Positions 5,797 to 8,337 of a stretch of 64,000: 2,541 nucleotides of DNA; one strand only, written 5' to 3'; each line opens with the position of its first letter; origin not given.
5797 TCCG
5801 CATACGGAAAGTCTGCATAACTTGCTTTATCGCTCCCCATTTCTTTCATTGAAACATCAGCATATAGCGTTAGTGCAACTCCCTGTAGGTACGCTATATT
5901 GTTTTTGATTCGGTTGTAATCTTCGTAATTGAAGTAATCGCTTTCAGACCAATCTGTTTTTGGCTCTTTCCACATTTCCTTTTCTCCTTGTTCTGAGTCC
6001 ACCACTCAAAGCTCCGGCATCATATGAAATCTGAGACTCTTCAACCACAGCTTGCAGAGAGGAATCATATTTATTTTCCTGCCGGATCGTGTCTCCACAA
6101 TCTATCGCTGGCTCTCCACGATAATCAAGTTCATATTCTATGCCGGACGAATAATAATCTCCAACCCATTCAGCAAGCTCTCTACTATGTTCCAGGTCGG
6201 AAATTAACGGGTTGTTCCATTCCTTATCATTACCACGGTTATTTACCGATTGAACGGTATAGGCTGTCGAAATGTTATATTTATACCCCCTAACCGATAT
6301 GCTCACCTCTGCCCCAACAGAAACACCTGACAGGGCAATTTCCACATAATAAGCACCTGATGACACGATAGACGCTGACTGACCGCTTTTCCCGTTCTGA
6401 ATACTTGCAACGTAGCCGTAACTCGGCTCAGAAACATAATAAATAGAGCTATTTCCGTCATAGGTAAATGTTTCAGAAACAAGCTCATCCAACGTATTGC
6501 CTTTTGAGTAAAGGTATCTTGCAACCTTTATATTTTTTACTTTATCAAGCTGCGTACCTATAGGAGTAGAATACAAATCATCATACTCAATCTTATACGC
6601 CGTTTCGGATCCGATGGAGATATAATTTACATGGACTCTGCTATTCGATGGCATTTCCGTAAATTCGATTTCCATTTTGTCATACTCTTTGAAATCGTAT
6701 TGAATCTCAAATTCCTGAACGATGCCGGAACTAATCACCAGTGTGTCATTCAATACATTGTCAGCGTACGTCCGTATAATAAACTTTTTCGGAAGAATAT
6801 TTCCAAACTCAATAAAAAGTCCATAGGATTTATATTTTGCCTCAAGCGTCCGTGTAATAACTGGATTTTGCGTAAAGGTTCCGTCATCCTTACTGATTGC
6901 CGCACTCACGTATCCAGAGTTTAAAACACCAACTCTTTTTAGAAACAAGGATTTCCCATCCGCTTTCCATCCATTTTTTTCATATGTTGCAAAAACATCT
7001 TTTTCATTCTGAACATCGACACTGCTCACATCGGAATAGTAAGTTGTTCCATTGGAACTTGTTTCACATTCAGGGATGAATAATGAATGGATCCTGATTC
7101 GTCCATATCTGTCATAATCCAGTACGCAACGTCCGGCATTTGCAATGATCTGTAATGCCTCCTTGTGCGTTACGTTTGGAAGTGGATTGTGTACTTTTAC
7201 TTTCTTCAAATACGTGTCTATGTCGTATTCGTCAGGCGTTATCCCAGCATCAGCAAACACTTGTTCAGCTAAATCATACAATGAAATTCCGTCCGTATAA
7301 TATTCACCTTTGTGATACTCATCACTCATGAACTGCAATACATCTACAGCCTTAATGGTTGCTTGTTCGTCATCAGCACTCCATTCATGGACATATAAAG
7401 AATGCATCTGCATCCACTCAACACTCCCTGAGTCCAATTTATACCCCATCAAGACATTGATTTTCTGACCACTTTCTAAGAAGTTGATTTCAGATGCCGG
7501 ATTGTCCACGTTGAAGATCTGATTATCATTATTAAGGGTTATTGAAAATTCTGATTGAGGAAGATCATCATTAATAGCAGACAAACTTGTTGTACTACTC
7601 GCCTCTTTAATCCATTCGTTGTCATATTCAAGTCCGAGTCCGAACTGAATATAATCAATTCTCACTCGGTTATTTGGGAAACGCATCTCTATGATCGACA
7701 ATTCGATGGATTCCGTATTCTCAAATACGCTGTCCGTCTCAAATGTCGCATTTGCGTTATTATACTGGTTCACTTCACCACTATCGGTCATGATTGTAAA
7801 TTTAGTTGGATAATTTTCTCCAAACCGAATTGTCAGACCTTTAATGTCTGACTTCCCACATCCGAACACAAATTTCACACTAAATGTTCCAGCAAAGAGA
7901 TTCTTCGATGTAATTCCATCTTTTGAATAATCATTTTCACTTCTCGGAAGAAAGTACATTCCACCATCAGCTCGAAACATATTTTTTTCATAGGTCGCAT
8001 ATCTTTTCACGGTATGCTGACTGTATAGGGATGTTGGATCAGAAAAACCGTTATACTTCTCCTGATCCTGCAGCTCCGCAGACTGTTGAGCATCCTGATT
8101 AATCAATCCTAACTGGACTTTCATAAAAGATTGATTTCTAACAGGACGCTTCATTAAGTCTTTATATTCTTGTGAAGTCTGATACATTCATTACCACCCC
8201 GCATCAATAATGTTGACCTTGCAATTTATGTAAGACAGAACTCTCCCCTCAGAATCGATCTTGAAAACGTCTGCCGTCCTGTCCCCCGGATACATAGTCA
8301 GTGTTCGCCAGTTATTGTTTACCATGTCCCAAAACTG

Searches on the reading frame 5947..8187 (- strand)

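Call 51: search_protein_families(library=phrogs, proteins=[window:5947-8187:-], max_evalue=1e-8)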
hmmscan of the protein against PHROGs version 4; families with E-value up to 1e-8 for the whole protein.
window:5947-8187:- (747 aa): 1 family
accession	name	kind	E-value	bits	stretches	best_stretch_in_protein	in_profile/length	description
phrog_13879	-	unknown function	1.3e-119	401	3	1-370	1-381/571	-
